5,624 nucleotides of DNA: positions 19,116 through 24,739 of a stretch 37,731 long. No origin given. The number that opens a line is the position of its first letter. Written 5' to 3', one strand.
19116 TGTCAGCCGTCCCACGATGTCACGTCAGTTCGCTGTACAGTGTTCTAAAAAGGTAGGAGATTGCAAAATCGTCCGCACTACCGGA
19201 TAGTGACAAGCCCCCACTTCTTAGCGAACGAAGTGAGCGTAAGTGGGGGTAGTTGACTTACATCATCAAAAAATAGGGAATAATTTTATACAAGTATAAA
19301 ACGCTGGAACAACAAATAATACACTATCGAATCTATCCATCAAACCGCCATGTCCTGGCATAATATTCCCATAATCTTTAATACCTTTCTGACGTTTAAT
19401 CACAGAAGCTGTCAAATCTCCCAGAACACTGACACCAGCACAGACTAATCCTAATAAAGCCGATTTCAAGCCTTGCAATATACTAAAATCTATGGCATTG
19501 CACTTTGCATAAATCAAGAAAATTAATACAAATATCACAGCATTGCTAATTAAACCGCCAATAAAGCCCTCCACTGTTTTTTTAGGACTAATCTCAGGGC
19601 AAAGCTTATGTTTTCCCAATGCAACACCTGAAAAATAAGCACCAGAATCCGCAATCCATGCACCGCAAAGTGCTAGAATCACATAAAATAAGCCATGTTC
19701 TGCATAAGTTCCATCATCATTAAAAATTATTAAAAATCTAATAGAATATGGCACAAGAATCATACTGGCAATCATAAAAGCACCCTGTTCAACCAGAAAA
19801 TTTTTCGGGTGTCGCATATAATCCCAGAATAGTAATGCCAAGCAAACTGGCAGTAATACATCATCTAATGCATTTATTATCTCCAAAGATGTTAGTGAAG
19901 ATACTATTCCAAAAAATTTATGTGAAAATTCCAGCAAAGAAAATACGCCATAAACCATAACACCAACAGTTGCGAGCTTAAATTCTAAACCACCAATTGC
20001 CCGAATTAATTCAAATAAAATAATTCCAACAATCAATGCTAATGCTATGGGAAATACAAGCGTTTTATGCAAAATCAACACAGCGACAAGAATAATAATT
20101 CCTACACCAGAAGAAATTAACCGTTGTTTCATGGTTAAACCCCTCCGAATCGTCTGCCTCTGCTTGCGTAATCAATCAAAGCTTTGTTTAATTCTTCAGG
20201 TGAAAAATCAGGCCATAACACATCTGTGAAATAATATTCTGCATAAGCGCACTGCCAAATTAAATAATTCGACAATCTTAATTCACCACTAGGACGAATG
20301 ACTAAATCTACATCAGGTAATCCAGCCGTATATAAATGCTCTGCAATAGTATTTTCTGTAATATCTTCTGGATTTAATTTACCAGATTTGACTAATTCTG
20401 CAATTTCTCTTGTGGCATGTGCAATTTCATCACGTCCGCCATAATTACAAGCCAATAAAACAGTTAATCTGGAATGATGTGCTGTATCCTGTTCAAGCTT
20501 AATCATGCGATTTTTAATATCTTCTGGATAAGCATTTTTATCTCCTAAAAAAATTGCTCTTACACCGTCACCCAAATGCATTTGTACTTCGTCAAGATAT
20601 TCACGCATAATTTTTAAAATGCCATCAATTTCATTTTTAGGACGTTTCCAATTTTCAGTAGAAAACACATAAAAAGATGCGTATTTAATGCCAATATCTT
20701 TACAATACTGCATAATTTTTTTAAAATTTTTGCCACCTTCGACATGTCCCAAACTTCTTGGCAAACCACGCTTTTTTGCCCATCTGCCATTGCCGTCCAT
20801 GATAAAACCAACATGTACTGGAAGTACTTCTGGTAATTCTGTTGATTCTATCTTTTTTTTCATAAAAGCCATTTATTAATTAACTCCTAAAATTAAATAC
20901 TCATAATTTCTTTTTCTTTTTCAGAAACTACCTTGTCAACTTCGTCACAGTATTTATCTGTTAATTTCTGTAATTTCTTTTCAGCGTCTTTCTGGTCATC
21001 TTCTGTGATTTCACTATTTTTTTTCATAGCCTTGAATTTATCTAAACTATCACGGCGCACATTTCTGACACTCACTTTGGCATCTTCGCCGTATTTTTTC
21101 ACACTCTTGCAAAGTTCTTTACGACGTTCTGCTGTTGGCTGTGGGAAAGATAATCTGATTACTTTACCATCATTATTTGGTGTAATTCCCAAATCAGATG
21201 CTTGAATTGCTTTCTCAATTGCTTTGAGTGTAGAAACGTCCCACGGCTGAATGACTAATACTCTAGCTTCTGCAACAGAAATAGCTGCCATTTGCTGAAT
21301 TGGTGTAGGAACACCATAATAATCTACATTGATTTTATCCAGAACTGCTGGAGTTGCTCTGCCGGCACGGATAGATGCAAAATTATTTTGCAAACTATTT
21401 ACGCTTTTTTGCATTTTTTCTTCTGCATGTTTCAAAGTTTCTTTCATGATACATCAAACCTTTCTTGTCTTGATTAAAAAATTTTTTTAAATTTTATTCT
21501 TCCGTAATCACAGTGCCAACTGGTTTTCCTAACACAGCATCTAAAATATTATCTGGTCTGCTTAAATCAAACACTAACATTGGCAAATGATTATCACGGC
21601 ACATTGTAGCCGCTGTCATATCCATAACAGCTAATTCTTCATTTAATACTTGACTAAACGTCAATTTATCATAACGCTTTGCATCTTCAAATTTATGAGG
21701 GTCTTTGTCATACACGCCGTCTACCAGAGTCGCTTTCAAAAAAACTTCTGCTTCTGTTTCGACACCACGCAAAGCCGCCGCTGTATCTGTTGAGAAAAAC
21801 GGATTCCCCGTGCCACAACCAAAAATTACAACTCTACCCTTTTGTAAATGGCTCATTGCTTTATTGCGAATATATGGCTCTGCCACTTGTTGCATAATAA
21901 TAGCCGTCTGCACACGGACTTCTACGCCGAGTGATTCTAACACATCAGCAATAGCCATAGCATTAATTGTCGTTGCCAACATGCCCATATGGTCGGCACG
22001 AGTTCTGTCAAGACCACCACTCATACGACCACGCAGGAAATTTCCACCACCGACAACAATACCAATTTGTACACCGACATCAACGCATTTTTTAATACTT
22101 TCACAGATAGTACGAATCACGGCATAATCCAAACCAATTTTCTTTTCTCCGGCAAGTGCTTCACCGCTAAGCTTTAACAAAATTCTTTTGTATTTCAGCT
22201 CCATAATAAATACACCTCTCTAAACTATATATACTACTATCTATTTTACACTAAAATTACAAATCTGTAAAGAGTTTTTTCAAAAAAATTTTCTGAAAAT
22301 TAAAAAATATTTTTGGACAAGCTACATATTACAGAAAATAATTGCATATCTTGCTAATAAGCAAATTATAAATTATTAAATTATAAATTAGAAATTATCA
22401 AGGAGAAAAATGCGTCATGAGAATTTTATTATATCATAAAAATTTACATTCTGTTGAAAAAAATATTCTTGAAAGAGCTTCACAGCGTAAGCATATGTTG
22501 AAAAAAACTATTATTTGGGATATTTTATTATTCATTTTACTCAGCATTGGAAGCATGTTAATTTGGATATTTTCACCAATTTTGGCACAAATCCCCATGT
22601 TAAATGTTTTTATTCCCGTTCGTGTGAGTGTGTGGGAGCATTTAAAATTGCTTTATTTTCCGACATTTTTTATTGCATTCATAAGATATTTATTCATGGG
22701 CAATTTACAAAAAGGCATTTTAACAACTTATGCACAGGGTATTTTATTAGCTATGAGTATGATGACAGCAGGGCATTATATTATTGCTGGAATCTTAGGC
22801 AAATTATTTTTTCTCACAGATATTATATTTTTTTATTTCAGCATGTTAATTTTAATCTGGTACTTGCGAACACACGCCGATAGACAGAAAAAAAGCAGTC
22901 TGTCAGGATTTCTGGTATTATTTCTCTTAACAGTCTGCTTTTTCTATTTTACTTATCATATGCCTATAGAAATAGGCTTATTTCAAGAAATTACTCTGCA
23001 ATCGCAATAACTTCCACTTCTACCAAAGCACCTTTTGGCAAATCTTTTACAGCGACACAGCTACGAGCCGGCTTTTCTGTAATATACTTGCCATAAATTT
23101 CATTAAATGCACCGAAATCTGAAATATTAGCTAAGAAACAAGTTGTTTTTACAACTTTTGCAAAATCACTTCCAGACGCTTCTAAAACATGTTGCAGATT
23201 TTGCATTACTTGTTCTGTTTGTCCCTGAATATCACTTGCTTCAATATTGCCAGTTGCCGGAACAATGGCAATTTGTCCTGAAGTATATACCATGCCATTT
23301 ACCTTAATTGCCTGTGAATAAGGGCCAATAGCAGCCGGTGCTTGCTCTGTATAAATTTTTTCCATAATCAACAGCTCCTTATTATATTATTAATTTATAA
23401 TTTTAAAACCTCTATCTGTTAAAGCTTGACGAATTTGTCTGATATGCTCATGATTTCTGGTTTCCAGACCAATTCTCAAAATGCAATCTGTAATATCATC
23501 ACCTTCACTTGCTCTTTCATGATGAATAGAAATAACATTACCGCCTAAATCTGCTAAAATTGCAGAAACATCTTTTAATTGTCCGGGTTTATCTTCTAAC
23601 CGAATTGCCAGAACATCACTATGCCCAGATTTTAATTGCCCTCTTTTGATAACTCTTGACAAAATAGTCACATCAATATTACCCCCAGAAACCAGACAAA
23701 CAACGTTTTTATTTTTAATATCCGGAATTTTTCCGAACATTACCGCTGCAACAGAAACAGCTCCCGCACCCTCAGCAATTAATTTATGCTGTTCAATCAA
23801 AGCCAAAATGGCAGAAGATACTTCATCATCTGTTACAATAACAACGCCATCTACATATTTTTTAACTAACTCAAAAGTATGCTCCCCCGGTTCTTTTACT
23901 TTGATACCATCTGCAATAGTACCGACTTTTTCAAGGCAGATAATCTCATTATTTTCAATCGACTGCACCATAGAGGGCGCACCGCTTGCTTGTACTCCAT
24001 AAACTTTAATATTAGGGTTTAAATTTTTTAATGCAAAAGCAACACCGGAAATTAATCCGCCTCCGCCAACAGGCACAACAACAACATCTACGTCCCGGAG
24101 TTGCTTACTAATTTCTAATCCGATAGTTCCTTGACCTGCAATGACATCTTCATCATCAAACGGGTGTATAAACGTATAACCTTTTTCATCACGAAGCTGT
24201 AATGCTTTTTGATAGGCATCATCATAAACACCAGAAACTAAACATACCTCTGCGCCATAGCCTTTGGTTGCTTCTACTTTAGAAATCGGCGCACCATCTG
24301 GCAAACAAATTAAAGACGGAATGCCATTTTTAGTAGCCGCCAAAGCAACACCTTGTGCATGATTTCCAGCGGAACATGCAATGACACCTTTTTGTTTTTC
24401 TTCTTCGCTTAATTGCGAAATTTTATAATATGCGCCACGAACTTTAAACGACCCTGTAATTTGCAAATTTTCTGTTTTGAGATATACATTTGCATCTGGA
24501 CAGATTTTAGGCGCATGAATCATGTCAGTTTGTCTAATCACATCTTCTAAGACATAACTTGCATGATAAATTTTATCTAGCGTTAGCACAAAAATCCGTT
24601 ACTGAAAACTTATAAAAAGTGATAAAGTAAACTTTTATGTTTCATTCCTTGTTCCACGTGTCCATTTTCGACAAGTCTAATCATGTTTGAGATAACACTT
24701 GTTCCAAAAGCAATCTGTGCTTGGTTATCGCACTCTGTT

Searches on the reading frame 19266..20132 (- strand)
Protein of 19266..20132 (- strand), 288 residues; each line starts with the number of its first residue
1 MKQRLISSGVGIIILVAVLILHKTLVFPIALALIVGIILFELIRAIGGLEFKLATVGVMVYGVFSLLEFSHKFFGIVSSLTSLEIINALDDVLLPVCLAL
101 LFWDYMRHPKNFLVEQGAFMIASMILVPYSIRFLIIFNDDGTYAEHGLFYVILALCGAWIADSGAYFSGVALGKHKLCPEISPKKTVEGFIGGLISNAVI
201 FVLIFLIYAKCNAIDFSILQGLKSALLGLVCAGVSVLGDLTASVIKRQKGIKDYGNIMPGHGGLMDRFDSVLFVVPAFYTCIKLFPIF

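Call 11: find_encoding_contigs(protein=window:19266-20132:-, flank=3000, max_places=10)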
Protein window:19266-20132:- (288 aa): no gene with exactly this product is on record in the collection.

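Call 12: search_protein_families(library=ncbifam, proteins=[window:19266-20132:-])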
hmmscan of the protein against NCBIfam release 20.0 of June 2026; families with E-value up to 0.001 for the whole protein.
window:19266-20132:- (288 aa): 2 families
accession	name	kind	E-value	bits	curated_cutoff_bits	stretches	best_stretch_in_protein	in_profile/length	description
NF008635.0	PRK11624.1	equivalog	1.6e-33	116.3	385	1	1-281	2-277/285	phosphatidate cytidylyltransferase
NF003114.0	PRK04032.1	equivalog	0.00065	19.6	148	1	184-259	49-117/172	CDP-2,3-bis-(O-geranylgeranyl)-sn-glycerol synthase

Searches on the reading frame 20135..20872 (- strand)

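Call 12: search_protein_families(library=ncbifam, proteins=[window:20135-20872:-])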
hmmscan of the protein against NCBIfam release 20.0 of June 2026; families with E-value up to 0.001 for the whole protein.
window:20135-20872:- (245 aa): 16 families
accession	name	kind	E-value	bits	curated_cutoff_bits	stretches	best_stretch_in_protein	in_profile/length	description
NF011405.0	PRK14830.1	equivalog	4.9e-87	291.7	304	1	8-245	13-251/251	undecaprenyl pyrophosphate synthase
NF011406.0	PRK14831.1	subfamily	6e-83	277.9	375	1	14-245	20-252/256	undecaprenyl pyrophosphate synthase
TIGR00055.1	uppS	equivalog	1.3e-80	270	109.55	1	17-243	1-228/228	polyprenyl diphosphate synthase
NF011408.0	PRK14834.1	equivalog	2.8e-79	266.1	348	1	14-245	14-246/252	isoprenyl transferase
NF011407.0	PRK14833.1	equivalog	4.8e-79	265.3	325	1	19-245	6-232/233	di-trans,poly-cis-decaprenylcistransferase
NF011411.0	PRK14838.1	equivalog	3.7e-75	252.4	417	1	16-243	11-237/244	isoprenyl transferase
NF011404.0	PRK14829.1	equivalog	9.1e-70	234.9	372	1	6-245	18-259/260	isoprenyl transferase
NF011412.0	PRK14839.1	equivalog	4.2e-65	219.5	334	1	18-245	10-229/240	di-trans,poly-cis-decaprenylcistransferase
NF011414.0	PRK14841.1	equivalog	1.2e-64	218.2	401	1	17-245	3-230/233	isoprenyl transferase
NF011402.0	PRK14827.1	equivalog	7.5e-64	215.9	535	1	15-243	65-294/296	decaprenyl diphosphate synthase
NF007596.1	PRK10240.1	equivalog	1.3e-63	214.7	418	1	8-244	6-243/251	(2E,6E)-farnesyl-diphosphate-specific ditrans,polycis-undecaprenyl-diphosphate synthase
NF011413.0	PRK14840.1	equivalog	4.5e-59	200.1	410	1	14-243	15-249/250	isoprenyl transferase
NF011409.0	PRK14835.1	equivalog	1.3e-58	198.5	425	1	16-243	44-278/279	isoprenyl transferase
NF011403.0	PRK14828.1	equivalog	1.7e-58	198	348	1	12-243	23-257/258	isoprenyl transferase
NF011415.0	PRK14842.1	equivalog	3.8e-58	196.8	360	1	16-245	7-238/241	isoprenyl transferase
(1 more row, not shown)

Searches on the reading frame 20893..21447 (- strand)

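Call 12: search_protein_families(library=ncbifam, proteins=[window:20893-21447:-])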
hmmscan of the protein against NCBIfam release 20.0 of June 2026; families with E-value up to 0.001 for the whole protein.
window:20893-21447:- (184 aa): 1 family
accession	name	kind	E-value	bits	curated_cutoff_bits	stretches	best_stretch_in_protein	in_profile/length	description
TIGR00496.1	frr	equivalog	1e-68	230.4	149.1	1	9-184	1-176/176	ribosome recycling factor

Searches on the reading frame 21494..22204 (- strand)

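Call 12: search_protein_families(library=ncbifam, proteins=[window:21494-22204:-])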
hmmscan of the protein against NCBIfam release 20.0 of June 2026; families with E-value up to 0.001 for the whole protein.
window:21494-22204:- (236 aa): 6 families
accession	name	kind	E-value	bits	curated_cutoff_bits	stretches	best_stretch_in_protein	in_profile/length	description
TIGR02075.1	pyrH_bact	equivalog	4e-90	301.5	243.9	1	5-234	1-233/233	UMP kinase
TIGR02076.1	pyrH_arch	equivalog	1.6e-28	99.9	158.05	1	8-233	1-221/222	UMP kinase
TIGR01027.1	proB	equivalog_domain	2.5e-06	26.9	186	0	140-234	146-252/363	glutamate 5-kinase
NF040647.1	IPPK_Arch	equivalog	1.5e-05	24.4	120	1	140-197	155-214/259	isopentenyl phosphate kinase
NF005155.0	PRK06635.1-4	equivalog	0.00033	19.8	346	1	141-192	155-204/407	aspartate kinase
TIGR00657.1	asp_kinases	subfamily_domain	0.00067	18.9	208.7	1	139-187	194-242/442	aspartate kinase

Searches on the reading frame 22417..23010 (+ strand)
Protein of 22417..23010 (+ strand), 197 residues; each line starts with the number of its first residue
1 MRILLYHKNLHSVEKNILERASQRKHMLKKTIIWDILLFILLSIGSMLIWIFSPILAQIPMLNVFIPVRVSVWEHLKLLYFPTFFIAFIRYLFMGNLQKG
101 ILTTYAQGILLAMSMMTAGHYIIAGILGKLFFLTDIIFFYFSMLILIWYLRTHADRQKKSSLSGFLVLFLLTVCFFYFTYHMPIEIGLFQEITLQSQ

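Call 12: search_protein_families(library=ncbifam, proteins=[window:22417-23010:+])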
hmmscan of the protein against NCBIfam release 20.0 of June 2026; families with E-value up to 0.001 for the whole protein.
window:22417-23010:+ (197 aa): 0 families

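Call 65: search_protein_families(library=pfam, proteins=[window:22417-23010:+])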
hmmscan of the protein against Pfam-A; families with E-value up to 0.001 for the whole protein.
window:22417-23010:+ (197 aa): 1 family
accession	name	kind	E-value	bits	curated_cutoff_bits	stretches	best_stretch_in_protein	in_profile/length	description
PF20122.4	DUF6512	-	3.2e-05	24.4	26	1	28-191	9-173/181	Family of unknown function (DUF6512)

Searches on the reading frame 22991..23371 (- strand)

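Call 65: search_protein_families(library=pfam, proteins=[window:22991-23371:-])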
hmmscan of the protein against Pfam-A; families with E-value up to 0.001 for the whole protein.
window:22991-23371:- (126 aa): 1 family
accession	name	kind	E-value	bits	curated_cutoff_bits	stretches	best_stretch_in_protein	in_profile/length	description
PF01042.26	Ribonuc_L-PSP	-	9.8e-43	145.4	27.3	1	8-124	1-120/121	Endoribonuclease L-PSP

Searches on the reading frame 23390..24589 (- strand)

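Call 65: search_protein_families(library=pfam, proteins=[window:23390-24589:-])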
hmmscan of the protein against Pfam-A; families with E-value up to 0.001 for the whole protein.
window:23390-24589:- (399 aa): 3 families
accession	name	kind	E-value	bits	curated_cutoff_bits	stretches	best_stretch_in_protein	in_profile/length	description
PF00291.31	PALP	-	1.3e-86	291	35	1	15-302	2-295/295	Pyridoxal-phosphate dependent enzyme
PF01842.31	ACT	-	5.9e-09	36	27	1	327-372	3-48/66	ACT domain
PF13291.12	ACT_4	-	0.00025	22.1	27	1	327-390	9-69/80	ACT domain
